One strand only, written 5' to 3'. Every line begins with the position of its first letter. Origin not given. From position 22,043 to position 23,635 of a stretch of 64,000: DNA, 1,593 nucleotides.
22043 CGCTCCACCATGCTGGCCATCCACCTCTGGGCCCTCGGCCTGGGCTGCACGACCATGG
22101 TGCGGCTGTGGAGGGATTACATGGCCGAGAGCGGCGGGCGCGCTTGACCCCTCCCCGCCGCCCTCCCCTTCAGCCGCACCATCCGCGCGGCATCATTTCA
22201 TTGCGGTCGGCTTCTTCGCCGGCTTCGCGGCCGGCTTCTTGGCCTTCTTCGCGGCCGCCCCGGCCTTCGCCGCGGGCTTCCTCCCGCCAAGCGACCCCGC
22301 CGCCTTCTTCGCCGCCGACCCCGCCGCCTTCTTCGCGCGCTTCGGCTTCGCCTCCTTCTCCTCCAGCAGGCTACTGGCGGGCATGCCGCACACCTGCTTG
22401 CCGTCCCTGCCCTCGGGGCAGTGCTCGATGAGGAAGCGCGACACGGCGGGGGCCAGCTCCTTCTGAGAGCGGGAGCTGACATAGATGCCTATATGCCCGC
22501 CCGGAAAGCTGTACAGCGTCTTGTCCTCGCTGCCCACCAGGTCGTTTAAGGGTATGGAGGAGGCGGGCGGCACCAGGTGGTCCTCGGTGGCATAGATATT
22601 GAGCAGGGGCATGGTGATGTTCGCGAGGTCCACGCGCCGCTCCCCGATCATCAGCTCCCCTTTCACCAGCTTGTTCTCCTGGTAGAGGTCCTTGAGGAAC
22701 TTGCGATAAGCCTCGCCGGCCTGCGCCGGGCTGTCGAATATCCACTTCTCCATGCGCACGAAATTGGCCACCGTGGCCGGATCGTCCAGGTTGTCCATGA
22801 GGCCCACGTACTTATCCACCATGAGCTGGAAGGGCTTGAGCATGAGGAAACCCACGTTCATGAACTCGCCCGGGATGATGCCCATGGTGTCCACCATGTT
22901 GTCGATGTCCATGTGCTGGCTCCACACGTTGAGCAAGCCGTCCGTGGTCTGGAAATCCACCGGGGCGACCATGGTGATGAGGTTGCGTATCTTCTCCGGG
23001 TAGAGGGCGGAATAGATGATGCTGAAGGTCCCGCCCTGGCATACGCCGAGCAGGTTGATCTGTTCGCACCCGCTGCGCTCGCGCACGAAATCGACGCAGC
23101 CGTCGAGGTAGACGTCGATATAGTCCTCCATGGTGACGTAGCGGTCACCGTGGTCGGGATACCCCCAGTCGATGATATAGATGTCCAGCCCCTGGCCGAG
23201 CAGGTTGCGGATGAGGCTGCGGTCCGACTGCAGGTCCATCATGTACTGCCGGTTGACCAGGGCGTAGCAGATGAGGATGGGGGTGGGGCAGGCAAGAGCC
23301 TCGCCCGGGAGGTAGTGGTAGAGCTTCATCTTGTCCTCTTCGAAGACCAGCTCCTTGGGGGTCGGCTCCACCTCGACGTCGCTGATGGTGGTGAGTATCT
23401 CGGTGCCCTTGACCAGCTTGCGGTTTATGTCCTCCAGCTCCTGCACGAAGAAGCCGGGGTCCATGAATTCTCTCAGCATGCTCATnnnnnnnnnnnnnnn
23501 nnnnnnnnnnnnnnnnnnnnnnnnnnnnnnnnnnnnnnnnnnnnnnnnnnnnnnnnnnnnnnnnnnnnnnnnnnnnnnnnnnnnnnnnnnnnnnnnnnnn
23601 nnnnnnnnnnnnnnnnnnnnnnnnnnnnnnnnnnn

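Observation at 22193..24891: Class III PHA synthase (phasin-phaE-phaC) in which PhaC carries a histone-H1/AlgP-like Lys-Ala-Pro tail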

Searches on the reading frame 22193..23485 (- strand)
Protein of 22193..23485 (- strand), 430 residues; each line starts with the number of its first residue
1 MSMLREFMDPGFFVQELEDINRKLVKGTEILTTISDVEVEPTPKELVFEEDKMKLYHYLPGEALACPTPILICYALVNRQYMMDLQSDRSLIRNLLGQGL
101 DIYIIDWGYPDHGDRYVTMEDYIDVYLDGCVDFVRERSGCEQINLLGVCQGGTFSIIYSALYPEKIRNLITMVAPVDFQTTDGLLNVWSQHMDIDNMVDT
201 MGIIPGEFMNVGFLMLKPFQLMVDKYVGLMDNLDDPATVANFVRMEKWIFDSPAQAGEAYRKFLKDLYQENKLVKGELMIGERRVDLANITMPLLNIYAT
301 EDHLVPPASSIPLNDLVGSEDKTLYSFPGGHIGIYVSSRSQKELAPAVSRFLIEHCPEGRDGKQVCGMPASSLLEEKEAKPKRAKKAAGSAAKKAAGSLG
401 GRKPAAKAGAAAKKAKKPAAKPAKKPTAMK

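Call 5: search_protein_families(library=ncbifam, proteins=[window:22193-23485:-], max_evalue=0.01)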
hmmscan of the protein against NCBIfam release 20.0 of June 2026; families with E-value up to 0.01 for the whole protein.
window:22193-23485:- (430 aa): 6 families
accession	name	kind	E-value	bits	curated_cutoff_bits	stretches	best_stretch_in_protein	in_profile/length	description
TIGR01836.1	PHA_synth_III_C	subfamily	6.6e-154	512.1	365.3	1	13-354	8-349/350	class III poly(R)-hydroxyalkanoic acid synthase subunit PhaC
TIGR01838.1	PHA_synth_I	subfamily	1.3e-41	142.6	622.65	1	39-333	160-456/532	class I poly(R)-hydroxyalkanoic acid synthase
NF005898.0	PRK07868.1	equivalog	7.8e-23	80.2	925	1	37-417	33-422/994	acyl-CoA synthetase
TIGR01839.1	PHA_synth_II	subfamily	1.9e-18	65.8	855.4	1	45-332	193-481/560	class II poly(R)-hydroxyalkanoic acid synthase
TIGR01849.1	PHB_depoly_PhaZ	subfamily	6.5e-07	28.4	300.75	1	89-353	120-404/406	polyhydroxyalkanoate depolymerase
TIGR01738.1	bioH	equivalog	8.5e-05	22.3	206.95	0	283-318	180-215/245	pimeloyl-ACP methyl ester esterase BioH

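Call 6: search_protein_families(library=pfam, proteins=[window:22193-23485:-], max_evalue=0.01)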
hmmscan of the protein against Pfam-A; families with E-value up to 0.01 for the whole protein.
window:22193-23485:- (430 aa): 5 families
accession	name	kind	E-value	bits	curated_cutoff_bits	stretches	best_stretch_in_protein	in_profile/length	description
PF00561.26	Abhydrolase_1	-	2.6e-25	90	25.8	1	69-334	2-241/245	alpha/beta hydrolase fold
PF12146.15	Hydrolase_4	-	1.2e-08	35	27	1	287-330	187-230/239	Serine aminopeptidase, S33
PF07167.19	PhaC_N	-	5.9e-07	29.8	23.7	1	39-93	117-171/173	Poly-beta-hydroxybutyrate polymerase (PhaC) N-terminus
PF11339.14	DUF3141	-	8e-06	25.2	29.7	1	146-339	146-356/582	Protein of unknown function (DUF3141)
PF06850.17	PHB_depo_C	-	0.0012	18.8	27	1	258-354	100-201/203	PHB de-polymerase C-terminus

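Call 7: find_homologous_proteins(query=window:22193-23485:-, max_evalue=1e-20)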
Query window:22193-23485:- (430 aa): 7880 proteins with E <= 1e-20 among 8000 candidates; the best 120 are listed.
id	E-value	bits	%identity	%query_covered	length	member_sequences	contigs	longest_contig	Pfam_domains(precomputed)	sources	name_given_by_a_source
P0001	1.5e-290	981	100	100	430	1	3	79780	PF07167.20,PF11339.15,PF00561.27,PF12146.16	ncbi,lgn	-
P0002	4.4e-256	868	88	99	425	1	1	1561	PF07167.20,PF11339.15,PF00561.27,PF12146.16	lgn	-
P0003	5.5e-252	854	92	88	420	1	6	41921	PF07167.20,PF11339.15,PF00561.27,PF12146.16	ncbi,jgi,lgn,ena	-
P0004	2.8e-251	852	92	88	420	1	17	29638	PF07167.20,PF11339.15,PF00561.27,PF12146.16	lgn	-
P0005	7.8e-246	834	89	94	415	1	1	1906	PF07167.20,PF11339.15,PF00561.27,PF12146.16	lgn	-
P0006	2.3e-245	833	90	90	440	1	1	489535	PF07167.20,PF11339.15,PF00561.27,PF12146.16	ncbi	ncbi:MAG: class III poly(R)-hydroxyalkanoic acid synthase subunit PhaC [Actinomycetota bacterium]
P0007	4.0e-243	825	81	98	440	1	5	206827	PF07167.20,PF11339.15,PF00561.27,PF12146.16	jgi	jgi:polyhydroxyalkanoate synthase subunit PhaC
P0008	6.4e-242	821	81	97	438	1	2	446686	PF07167.20,PF11339.15,PF00561.27,PF12146.16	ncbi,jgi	-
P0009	1.3e-241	820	89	90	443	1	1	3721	PF07167.20,PF11339.15,PF00561.27,PF12146.16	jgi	jgi:polyhydroxyalkanoate synthase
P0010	1.1e-240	817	88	90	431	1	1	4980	PF07167.20,PF11339.15,PF00561.27,PF12146.16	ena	-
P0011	1.6e-240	817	90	89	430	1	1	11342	PF07167.20,PF11339.15,PF00561.27,PF12146.16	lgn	-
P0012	3.9e-240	815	85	98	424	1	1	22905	PF07167.20,PF11339.15,PF00561.27,PF12146.16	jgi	jgi:polyhydroxyalkanoate synthase subunit PhaC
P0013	2.1e-239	813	88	88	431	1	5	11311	PF07167.20,PF11339.15,PF00561.27,PF12146.16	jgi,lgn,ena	-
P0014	6.3e-239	811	88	88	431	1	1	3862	PF07167.20,PF11339.15,PF00561.27,PF12146.16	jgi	-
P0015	7.2e-239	811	88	88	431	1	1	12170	PF07167.20,PF11339.15,PF00561.27,PF12146.16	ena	-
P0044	4.4e-207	706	86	83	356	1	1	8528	PF07167.20,PF11339.15,PF00561.27,PF12146.16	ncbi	-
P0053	3.1e-195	667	81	82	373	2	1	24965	PF11339.15,PF00561.27,PF12146.16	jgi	jgi:polyhydroxyalkanoate synthase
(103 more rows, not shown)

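Call 13: find_encoding_contigs(protein=P0044, flank=4000, max_places=3)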
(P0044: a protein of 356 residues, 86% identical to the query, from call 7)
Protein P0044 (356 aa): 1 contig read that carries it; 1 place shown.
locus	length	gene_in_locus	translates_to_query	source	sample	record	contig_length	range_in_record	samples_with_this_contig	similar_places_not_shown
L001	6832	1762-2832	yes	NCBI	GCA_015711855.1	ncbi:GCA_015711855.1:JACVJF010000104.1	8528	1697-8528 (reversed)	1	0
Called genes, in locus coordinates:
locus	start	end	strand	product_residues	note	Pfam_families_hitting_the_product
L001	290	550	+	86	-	-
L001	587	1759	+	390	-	PF09712:PHA_synth_III_E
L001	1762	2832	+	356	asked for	PF07167:PhaC_N (weak), PF00561:Abhydrolase_1, PF11339:DUF3141 (weak), PF12146:Hydrolase_4 (faint)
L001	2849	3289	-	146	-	-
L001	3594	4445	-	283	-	PF01048:PNP_UDP_1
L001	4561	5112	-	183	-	-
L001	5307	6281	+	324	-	PF02568:ThiI (weak), PF03054:tRNA_Me_trans (weak), PF18297:NFACT-R_2 (weak)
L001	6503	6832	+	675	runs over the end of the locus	?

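Call 17: find_related_loci(query=A1, collection=genome_contigs, flank=3000)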
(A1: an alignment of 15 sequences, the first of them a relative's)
Query A1 (430 aa) in genome_contigs; peptide patterns used: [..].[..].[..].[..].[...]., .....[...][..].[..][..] (x = any residue, [..] = any of these).
600 stretches matched a pattern (row limit reached: there are more); 598 encode a relative of the query (tblastn E <= 1e-3); the best 80 are kept; 80 distinct loci.
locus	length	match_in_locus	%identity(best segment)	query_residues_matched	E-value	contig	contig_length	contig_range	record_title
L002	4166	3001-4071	87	1-357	0e+0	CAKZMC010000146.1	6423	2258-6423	MAG TPA_asm: uncultured actinobacterium isolate SRR5214706_bin.23_CONCOCT_v1.1_MAG genome assembly, contig: ERZ1744544.4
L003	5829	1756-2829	86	1-358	0e+0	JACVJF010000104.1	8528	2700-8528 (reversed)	MAG: Candidatus Solincola quzhuomuensis isolate QZM4_1.bin.364 contig104, whole genome shotgun sequence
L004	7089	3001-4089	77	1-362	0e+0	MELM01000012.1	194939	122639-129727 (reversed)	MAG: Candidatus Solincola sediminis RBG_16_scaffold_134, whole genome shotgun sequence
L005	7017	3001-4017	65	14-352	2e-161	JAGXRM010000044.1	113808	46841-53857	MAG: Clostridiales bacterium isolate CROMO_A_104 c_000000847810, whole genome shotgun sequence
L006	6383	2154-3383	55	10-426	4e-158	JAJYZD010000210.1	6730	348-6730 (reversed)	MAG: Bacillota bacterium isolate FK5.bin106 NODE_19401_length_6730_cov_2.527488, whole genome shotgun sequence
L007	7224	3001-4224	55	8-411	2e-153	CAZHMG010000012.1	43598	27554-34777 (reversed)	MAG TPA_asm: uncultured Thermoleophilia bacterium isolate SRP302447_co3_62 genome assembly, contig: NODE_2317_length_435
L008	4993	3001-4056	60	8-359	6e-153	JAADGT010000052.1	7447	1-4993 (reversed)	MAG: Deltaproteobacteria bacterium isolate M_MetaBat.128 contig-127_17695, whole genome shotgun sequence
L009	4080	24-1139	59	8-386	1e-156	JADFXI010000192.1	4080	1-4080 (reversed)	MAG: Nitrospirae bacterium isolate nDJH13bin21 nDJH13_bin21_NODE_192_length_4080_cov_2.057678, whole genome shotgun sequ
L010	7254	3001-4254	52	8-424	1e-150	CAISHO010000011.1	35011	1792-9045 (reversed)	MAG: uncultured Nitrosomonadales bacterium isolate MJ4_bin-307 genome assembly, contig: bin-307:011/151, whole genome sh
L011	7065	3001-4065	60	6-360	2e-150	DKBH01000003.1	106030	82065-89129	MAG TPA_asm: Nitrospiraceae bacterium UBA6905 UBA6905_contig_273, whole genome shotgun sequence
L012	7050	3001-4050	60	14-363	2e-150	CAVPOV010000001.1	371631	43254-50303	MAG: uncultured delta proteobacterium isolate MFD09779.bin.2.257 genome assembly, contig: contig_17910, whole genome sho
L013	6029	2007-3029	63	16-356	6e-150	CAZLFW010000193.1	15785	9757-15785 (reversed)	MAG TPA_asm: uncultured bacterium isolate binchicken_co381_84 genome assembly, contig: k141_238226, whole genome shotgun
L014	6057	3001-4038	61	13-358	1e-149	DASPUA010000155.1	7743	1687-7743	MAG TPA_asm: Thermodesulfovibrionales bacterium isolate SMAG_U12291 k141_1505870, whole genome shotgun sequence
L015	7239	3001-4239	53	8-427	6e-148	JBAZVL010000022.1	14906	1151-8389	MAG: Gallionella sp. isolate SO_2017_GW1_251 NODE_14970_length_14906_cov_12.925705_OW334_2017, whole genome shotgun sequ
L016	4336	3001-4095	57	8-381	1e-148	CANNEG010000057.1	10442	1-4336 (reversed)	MAG: Betaproteobacteria bacterium isolate ZH-15may19-79 genome assembly, contig: ZH-15May19-c18508, whole genome shotgun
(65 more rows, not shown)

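Call 21: search_protein_representatives(protein=window:22421-23485:-)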
Query: 355 residues. Proteins with E-value up to 0.001 (for the whole library): 6040; up to 1e-10: 3430; up to 1e-30: 676. The best 150 are listed.
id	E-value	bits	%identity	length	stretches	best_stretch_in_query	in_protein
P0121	3.0e-134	464.4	60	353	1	9-354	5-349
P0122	3.5e-123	428.0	84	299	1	125-354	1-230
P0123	1.3e-121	422.7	55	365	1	15-352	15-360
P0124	1.8e-119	415.7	54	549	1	14-354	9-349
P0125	1.4e-116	406.2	50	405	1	15-352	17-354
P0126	1.7e-114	399.4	51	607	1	14-354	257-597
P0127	1.8e-109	382.8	49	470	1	14-352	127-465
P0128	1.0e-107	377.0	48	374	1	7-354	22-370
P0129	1.4e-104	366.8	52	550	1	40-354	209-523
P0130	5.5e-100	351.6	47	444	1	15-353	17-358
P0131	3.5e-99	349.0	48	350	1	13-352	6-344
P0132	8.3e-99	347.8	47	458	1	35-352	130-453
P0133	2.3e-98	346.3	46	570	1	16-355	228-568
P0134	1.4e-97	343.7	47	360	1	13-355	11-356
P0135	2.3e-96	339.7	57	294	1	42-300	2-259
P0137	3.0e-95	336.1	45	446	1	16-351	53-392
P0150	1.6e-86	307.3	44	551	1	31-355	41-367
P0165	1.8e-82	294.0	45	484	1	34-352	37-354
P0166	2.0e-82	293.9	45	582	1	35-353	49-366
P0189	1.2e-75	271.6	42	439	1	37-352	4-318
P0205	2.7e-73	263.9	39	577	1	28-355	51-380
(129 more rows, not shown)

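Call 23: search_protein_families(library=pfam, proteins=[P0124, P0130, P0150, P0165, P0166, P0189, P0205], max_evalue=0.01)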
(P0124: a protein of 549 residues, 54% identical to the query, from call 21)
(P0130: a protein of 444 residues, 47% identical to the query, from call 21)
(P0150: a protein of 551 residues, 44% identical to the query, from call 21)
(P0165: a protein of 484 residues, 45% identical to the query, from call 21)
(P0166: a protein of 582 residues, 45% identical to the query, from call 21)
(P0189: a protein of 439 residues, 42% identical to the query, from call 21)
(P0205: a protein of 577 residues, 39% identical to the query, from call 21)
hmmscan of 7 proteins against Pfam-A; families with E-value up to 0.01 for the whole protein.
P0124 (549 aa): 10 families
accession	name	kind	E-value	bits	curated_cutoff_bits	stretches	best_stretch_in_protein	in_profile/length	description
PF00561.26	Abhydrolase_1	-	1.4e-20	74.5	25.8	1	83-331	16-243/245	alpha/beta hydrolase fold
PF12146.15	Hydrolase_4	-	3.5e-08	33.5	27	1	90-325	27-230/239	Serine aminopeptidase, S33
PF07167.19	PhaC_N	-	5.7e-08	33.1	23.7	1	10-88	92-171/173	Poly-beta-hydroxybutyrate polymerase (PhaC) N-terminus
PF06850.17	PHB_depo_C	-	1.3e-07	31.7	27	1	249-349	96-201/203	PHB de-polymerase C-terminus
PF11339.14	DUF3141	-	1.4e-05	24.4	29.7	1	198-303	210-315/582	Protein of unknown function (DUF3141)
PF14520.12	HHH_5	-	5e-05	24.1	27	1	487-528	2-43/57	Helix-hairpin-helix domain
PF02089.21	Palm_thioest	-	0.00012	22.3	26.8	1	79-170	16-109/254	Palmitoyl protein thioesterase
PF01738.24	DLH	-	0.00066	19.8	21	0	117-157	76-118/217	Dienelactone hydrolase family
PF03959.19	FSH1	-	0.001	19.2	21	0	281-327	155-200/211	Serine hydrolase (FSH1)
PF08840.17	BAAT_C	-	0.0062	17.1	20.9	0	121-174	5-59/210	BAAT / Acyl-CoA thioester hydrolase C terminal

P0130 (444 aa): 7 families
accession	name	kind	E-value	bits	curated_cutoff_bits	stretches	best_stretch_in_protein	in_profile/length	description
PF00561.26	Abhydrolase_1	-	2.6e-24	86.7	25.8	1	71-339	1-241/245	alpha/beta hydrolase fold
PF12146.15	Hydrolase_4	-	7e-13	48.9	27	1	94-334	23-229/239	Serine aminopeptidase, S33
PF11339.14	DUF3141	-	2.4e-08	33.5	29.7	1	230-315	233-317/582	Protein of unknown function (DUF3141)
PF07167.19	PhaC_N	-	4.6e-08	33.4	23.7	1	40-96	116-171/173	Poly-beta-hydroxybutyrate polymerase (PhaC) N-terminus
PF14520.12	HHH_5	-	2.5e-06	28.3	27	1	392-442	5-55/57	Helix-hairpin-helix domain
PF06850.17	PHB_depo_C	-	1.7e-05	24.8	27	1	257-359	94-201/203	PHB de-polymerase C-terminus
PF01738.24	DLH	-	0.00024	21.2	21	0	142-169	95-121/217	Dienelactone hydrolase family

P0150 (551 aa): 6 families
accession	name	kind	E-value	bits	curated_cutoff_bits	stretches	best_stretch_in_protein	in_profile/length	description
PF00561.26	Abhydrolase_1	-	2.6e-17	63.7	25.8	1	94-328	14-224/245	alpha/beta hydrolase fold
PF07167.19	PhaC_N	-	2.1e-13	50.8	23.7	1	31-103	95-171/173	Poly-beta-hydroxybutyrate polymerase (PhaC) N-terminus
PF12146.15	Hydrolase_4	-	3.3e-11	43.4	27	1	101-341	23-229/239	Serine aminopeptidase, S33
PF14520.12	HHH_5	-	4.5e-08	33.9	27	1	485-538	3-56/57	Helix-hairpin-helix domain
PF06850.17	PHB_depo_C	-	0.0001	22.3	27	1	263-364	93-199/203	PHB de-polymerase C-terminus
PF01738.24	DLH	-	0.00071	19.7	21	0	133-178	77-123/217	Dienelactone hydrolase family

P0165 (484 aa): 8 families
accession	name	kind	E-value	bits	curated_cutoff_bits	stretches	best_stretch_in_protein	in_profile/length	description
PF00561.26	Abhydrolase_1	-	1.2e-18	68.1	25.8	1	71-335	2-240/245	alpha/beta hydrolase fold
PF07167.19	PhaC_N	-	1.9e-10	41.2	23.7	1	40-95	115-171/173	Poly-beta-hydroxybutyrate polymerase (PhaC) N-terminus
PF14520.12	HHH_5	-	8.7e-09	36.2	27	1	433-477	5-49/57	Helix-hairpin-helix domain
PF11339.14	DUF3141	-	1.7e-07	30.7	29.7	1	204-343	210-358/582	Protein of unknown function (DUF3141)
PF12146.15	Hydrolase_4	-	1.9e-06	27.8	27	1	93-194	23-133/239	Serine aminopeptidase, S33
PF06850.17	PHB_depo_C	-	4.1e-06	26.8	27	1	254-355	94-200/203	PHB de-polymerase C-terminus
PF01738.24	DLH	-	3.3e-05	24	21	1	133-164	85-118/217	Dienelactone hydrolase family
PF03959.19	FSH1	-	0.0031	17.7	21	0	290-334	157-200/211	Serine hydrolase (FSH1)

P0166 (582 aa): 7 families
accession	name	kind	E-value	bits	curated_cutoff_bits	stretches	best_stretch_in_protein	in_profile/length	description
PF00561.26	Abhydrolase_1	-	7e-15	55.8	25.8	1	82-346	2-240/245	alpha/beta hydrolase fold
PF11339.14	DUF3141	-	3.4e-11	42.9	29.7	1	215-351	210-355/582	Protein of unknown function (DUF3141)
PF07167.19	PhaC_N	-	3.7e-09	37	23.7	1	51-106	115-171/173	Poly-beta-hydroxybutyrate polymerase (PhaC) N-terminus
PF12146.15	Hydrolase_4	-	2.1e-07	31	27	1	104-194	23-116/239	Serine aminopeptidase, S33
PF06850.17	PHB_depo_C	-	1.1e-05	25.5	27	1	265-365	94-199/203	PHB de-polymerase C-terminus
PF01738.24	DLH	-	0.0014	18.7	21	0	153-176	96-119/217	Dienelactone hydrolase family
PF14520.12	HHH_5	-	0.0032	18.4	27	1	531-578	5-52/57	Helix-hairpin-helix domain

P0189 (439 aa): 7 families
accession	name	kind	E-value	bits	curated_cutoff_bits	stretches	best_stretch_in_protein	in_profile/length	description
PF00561.26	Abhydrolase_1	-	5.8e-15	56.1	25.8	1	35-293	2-236/245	alpha/beta hydrolase fold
PF07167.19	PhaC_N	-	1.2e-09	38.6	23.7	1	5-59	116-171/173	Poly-beta-hydroxybutyrate polymerase (PhaC) N-terminus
PF14520.12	HHH_5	-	3.4e-09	37.5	27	1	386-438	3-55/57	Helix-hairpin-helix domain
PF12146.15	Hydrolase_4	-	5.1e-08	32.9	27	1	57-140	23-109/239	Serine aminopeptidase, S33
PF11339.14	DUF3141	-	3.5e-06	26.4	29.7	1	174-276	216-317/582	Protein of unknown function (DUF3141)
PF06850.17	PHB_depo_C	-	0.0016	18.4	27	1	218-319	94-200/203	PHB de-polymerase C-terminus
PF01738.24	DLH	-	0.0022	18.1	21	1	87-132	75-122/217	Dienelactone hydrolase family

P0205 (577 aa): 8 families
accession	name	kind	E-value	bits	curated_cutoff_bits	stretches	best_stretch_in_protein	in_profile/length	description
PF00561.26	Abhydrolase_1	-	5.5e-20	72.5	25.8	1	92-359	2-241/245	alpha/beta hydrolase fold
PF00027.35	cNMP_binding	-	2.3e-13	50.4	27.5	1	448-534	2-88/89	Cyclic nucleotide-binding domain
PF11339.14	DUF3141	-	8.4e-11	41.6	29.7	1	155-338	131-320/582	Protein of unknown function (DUF3141)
PF12146.15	Hydrolase_4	-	1.8e-07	31.2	27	1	114-200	23-112/239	Serine aminopeptidase, S33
PF07167.19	PhaC_N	-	2.3e-07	31.1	23.7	1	44-116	99-171/173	Poly-beta-hydroxybutyrate polymerase (PhaC) N-terminus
PF06850.17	PHB_depo_C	-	2.8e-06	27.4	27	1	285-378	102-200/203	PHB de-polymerase C-terminus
PF01738.24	DLH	-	0.0009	19.3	21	0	153-185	84-118/217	Dienelactone hydrolase family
PF12695.13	Abhydrolase_5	-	0.0056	16.9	27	0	151-197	44-89/164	Alpha/beta hydrolase family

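Call 35: find_encoding_contigs(protein=P0001, flank=10000, max_places=4)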
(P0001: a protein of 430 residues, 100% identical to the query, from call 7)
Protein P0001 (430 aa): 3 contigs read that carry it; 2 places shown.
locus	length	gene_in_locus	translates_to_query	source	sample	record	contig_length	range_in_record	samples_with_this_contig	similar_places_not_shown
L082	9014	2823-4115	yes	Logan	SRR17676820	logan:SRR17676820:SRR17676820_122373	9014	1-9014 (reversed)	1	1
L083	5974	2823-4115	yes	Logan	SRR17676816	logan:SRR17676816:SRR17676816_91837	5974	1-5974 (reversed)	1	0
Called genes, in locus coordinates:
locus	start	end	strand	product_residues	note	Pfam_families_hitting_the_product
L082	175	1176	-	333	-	PF00037:Fer4 (faint), PF12838:Fer4_7 (weak), PF13187:Fer4_9 (weak), PF14697:Fer4_21 (weak)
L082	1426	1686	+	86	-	-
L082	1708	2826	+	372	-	PF09712:PHA_synth_III_E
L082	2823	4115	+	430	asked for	PF07167:PhaC_N (weak), PF00561:Abhydrolase_1, PF12146:Hydrolase_4 (faint), PF11339:DUF3141 (faint)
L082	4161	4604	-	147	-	-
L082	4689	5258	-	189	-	-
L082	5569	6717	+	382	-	PF01306:LacY_symp (faint), PF06779:MFS_4 (weak), PF07690:MFS_1, PF12832:MFS_1_like, PF00083:Sugar_tr (weak), PF07690:MFS_1, PF12832:MFS_1_like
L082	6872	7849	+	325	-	PF02568:ThiI, PF03054:tRNA_Me_trans (weak), PF24167:DUF7411 (weak), PF18297:NFACT-R_2 (weak)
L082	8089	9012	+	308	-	?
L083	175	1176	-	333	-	PF00037:Fer4 (faint), PF12838:Fer4_7 (weak), PF13187:Fer4_9 (weak), PF14697:Fer4_21 (weak)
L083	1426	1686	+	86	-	-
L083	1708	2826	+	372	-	PF09712:PHA_synth_III_E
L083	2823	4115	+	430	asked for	PF07167:PhaC_N (weak), PF00561:Abhydrolase_1, PF12146:Hydrolase_4 (faint), PF11339:DUF3141 (faint)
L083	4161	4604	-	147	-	-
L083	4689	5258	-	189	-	-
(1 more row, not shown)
